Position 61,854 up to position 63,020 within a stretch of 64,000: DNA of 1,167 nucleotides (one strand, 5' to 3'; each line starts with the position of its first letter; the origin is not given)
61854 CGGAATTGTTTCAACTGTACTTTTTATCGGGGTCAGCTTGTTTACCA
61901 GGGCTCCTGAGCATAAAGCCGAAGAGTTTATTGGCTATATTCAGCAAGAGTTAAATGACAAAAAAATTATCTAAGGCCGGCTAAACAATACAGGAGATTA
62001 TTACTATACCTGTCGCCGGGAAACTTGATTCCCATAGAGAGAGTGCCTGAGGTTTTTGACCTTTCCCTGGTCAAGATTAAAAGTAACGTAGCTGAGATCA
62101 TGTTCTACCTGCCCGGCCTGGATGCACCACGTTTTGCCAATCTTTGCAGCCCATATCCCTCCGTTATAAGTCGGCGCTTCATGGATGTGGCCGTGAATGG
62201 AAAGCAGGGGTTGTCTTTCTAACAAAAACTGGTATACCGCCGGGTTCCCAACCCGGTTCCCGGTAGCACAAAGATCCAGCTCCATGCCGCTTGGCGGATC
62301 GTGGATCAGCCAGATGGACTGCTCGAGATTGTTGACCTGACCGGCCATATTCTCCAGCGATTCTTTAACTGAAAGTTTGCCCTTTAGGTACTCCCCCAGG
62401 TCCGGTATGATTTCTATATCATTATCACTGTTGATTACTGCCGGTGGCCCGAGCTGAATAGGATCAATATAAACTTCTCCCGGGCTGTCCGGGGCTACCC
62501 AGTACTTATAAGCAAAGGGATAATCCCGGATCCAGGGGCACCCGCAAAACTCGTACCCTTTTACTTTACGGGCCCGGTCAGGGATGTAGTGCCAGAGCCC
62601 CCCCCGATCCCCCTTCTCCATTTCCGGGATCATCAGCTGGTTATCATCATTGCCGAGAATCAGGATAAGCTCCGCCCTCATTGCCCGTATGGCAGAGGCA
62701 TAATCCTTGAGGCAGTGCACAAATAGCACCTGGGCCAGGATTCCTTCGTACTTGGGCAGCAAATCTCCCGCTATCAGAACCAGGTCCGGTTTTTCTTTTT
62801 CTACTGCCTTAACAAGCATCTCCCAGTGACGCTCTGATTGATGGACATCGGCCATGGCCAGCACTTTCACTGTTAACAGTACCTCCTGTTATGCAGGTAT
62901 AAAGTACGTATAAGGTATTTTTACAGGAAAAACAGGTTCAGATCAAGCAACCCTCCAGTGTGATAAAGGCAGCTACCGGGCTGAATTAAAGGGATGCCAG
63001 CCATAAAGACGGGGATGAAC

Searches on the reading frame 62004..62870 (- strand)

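Call 15: search_protein_families(library=pfam, proteins=[window:62004-62870:-])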
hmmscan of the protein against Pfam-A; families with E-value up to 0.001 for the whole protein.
window:62004-62870:- (288 aa): 3 families
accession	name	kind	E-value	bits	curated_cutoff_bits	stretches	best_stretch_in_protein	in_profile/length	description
PF00149.33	Metallophos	-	6.2e-10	40.3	21.5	1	1-231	1-190/191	Calcineurin-like phosphoesterase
PF12850.12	Metallophos_2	-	4.5e-07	30.4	27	1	1-76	1-59/154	Calcineurin-like phosphoesterase superfamily domain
PF14582.11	Metallophos_3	-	0.00032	20.6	28.2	0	2-38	7-43/259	Metallophosphoesterase, calcineurin superfamily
